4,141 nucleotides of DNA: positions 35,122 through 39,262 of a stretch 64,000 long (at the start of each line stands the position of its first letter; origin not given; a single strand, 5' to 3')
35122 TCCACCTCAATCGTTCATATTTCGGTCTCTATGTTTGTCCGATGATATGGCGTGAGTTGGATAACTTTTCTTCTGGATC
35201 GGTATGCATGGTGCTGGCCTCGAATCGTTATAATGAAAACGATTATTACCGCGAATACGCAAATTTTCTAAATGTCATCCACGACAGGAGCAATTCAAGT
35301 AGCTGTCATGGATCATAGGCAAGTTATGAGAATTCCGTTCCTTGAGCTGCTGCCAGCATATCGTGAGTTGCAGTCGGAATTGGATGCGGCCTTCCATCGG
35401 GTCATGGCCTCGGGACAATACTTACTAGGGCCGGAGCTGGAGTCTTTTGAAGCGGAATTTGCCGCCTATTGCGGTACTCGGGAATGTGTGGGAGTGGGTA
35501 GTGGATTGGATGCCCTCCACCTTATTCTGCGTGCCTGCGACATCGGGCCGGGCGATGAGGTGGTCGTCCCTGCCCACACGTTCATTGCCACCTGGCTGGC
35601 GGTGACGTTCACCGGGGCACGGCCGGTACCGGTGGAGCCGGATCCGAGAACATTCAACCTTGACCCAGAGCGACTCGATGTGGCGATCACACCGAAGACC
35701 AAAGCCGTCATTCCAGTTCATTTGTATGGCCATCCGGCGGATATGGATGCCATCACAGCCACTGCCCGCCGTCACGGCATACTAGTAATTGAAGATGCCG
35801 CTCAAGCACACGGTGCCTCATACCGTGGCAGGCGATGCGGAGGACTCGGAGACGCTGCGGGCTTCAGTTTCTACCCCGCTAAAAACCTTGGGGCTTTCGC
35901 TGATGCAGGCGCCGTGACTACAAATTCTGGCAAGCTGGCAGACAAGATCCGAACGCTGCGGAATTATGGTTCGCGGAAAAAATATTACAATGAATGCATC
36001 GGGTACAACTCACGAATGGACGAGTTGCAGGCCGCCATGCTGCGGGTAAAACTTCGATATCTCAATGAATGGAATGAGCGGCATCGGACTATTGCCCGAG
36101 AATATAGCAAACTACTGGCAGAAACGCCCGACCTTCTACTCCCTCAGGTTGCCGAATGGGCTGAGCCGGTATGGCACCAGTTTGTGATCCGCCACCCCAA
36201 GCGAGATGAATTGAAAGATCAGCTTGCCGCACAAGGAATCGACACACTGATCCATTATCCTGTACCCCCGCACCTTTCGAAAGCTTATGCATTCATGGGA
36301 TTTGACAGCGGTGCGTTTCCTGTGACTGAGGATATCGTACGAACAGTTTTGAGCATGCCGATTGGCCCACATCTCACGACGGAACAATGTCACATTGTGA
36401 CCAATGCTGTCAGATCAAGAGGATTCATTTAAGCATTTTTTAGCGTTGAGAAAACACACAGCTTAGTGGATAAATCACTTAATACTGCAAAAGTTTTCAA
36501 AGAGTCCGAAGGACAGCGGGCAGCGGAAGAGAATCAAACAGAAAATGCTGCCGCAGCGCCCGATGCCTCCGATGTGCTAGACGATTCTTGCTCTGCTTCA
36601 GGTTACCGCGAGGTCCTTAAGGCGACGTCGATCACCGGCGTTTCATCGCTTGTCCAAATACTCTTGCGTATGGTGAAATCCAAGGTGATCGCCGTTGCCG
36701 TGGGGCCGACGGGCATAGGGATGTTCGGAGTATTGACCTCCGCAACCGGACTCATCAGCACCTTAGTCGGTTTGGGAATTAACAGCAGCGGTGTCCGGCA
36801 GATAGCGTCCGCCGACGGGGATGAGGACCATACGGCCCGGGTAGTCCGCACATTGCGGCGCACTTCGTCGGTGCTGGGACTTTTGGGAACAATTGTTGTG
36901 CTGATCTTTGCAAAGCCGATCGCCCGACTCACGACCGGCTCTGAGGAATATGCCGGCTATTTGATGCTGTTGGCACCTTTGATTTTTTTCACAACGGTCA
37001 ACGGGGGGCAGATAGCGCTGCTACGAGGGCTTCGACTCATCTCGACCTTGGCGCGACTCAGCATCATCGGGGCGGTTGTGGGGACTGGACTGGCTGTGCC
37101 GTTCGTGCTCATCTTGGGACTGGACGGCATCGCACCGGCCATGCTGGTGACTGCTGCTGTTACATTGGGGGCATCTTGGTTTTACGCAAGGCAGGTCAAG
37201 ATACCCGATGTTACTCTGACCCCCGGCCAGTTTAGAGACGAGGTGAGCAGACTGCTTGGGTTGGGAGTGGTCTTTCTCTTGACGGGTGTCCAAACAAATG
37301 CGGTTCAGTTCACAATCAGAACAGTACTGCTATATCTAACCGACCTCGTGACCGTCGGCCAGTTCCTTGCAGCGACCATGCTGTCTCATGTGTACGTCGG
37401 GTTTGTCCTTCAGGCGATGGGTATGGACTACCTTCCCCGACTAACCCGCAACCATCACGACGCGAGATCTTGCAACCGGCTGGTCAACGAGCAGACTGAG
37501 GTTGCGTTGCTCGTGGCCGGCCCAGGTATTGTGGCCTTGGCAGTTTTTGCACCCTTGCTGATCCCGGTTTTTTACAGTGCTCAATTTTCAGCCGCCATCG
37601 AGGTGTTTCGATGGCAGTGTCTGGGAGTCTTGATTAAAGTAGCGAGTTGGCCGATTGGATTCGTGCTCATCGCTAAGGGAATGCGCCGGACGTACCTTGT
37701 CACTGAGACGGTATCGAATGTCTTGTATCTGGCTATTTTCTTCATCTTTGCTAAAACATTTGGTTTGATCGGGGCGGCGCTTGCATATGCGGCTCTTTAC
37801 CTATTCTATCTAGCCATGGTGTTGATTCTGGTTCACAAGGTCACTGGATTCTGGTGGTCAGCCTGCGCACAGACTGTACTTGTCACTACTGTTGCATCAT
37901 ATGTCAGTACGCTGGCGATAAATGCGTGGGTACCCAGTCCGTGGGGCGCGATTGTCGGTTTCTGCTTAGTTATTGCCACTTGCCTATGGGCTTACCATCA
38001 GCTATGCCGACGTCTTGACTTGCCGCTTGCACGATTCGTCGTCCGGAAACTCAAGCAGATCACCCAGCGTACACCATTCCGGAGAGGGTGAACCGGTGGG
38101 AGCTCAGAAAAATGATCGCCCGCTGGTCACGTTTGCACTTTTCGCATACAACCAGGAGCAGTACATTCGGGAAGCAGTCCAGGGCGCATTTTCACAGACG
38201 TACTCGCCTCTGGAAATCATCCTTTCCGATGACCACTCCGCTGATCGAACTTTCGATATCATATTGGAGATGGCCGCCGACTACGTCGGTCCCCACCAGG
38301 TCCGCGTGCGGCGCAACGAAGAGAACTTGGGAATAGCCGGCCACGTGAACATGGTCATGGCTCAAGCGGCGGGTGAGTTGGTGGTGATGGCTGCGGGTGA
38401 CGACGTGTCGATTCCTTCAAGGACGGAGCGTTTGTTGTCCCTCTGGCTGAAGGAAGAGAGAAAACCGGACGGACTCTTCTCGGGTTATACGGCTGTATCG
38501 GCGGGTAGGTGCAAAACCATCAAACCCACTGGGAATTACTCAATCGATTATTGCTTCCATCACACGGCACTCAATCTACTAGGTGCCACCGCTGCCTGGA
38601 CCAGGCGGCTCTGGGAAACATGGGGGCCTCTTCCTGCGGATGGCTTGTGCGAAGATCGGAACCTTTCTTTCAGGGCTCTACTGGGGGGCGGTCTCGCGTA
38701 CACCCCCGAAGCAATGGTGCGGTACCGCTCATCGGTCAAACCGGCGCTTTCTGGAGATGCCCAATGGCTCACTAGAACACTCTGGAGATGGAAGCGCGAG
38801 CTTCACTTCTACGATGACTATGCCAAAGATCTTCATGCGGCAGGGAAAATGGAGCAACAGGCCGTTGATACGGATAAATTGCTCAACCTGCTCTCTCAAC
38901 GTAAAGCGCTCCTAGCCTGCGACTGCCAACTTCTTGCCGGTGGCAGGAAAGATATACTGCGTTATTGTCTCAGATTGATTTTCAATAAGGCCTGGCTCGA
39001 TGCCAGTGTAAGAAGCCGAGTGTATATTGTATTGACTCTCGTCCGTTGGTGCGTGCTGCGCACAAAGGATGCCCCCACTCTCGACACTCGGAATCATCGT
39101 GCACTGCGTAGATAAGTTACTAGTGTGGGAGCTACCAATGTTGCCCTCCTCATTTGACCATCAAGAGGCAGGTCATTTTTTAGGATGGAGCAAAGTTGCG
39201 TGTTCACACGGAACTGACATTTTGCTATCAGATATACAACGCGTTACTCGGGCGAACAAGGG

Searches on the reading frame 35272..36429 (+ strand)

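Call 45: search_protein_families(library=pfam, proteins=[window:35272-36429:+], max_evalue=0.00001)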
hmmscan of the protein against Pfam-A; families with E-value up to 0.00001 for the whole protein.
window:35272-36429:+ (386 aa): 2 families
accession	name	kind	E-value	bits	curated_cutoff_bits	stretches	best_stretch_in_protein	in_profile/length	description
PF01041.23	DegT_DnrJ_EryC1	-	1e-119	400.4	19.8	1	34-381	4-360/360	DegT/DnrJ/EryC1/StrS aminotransferase family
PF00155.27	Aminotran_1_2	-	3.1e-06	27.1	19.7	0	56-177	44-187/361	Aminotransferase class I and II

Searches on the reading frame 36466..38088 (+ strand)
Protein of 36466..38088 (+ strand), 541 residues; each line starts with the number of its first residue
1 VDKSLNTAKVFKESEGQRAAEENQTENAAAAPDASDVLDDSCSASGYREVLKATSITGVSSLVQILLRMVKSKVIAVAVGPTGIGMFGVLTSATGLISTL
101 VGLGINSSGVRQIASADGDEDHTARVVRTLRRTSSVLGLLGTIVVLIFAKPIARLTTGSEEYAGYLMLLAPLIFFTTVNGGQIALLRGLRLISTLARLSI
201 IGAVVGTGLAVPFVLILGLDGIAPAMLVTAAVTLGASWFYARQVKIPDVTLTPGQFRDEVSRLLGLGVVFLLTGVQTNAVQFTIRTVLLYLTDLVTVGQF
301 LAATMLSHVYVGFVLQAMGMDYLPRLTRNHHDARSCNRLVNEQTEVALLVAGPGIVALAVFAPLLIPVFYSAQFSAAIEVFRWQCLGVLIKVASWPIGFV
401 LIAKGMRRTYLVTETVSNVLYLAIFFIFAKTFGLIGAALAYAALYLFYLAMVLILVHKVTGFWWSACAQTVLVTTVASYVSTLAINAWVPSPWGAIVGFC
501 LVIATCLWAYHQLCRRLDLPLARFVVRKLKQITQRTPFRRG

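Call 45: search_protein_families(library=pfam, proteins=[window:36466-38088:+], max_evalue=0.00001)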
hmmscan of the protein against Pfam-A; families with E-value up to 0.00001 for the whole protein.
window:36466-38088:+ (541 aa): 2 families
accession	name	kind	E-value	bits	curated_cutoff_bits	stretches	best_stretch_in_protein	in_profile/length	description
PF13440.11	Polysacc_synt_3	-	2.4e-11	43.9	23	1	81-378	8-292/293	Polysaccharide biosynthesis protein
PF01943.22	Polysacc_synt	-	2.5e-10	40.7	28.2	1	51-328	2-272/274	Polysaccharide biosynthesis protein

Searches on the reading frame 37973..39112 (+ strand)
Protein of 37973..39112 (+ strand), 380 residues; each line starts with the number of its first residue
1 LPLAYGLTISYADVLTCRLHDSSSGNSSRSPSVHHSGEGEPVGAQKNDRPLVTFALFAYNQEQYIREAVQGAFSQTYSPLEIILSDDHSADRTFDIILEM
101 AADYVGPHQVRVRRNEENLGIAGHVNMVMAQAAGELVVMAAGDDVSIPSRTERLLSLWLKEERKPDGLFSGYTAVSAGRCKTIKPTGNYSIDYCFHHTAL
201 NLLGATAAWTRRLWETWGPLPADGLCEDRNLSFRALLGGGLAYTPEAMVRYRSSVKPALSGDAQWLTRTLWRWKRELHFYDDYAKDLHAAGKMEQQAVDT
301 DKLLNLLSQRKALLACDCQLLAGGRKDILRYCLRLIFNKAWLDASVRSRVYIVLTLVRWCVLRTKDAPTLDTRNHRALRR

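Call 45: search_protein_families(library=pfam, proteins=[window:37973-39112:+], max_evalue=0.00001)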
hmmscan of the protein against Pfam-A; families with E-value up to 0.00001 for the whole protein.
window:37973-39112:+ (380 aa): 2 families
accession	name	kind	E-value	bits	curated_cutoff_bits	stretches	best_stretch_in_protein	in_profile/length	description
PF00535.33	Glycos_transf_2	-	4.7e-20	72.6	23.3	1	58-162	6-107/168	Glycosyl transferase family 2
PF13641.12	Glyco_tranf_2_3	-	3.6e-10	40.7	27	1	52-250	3-210/230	Glycosyltransferase like family 2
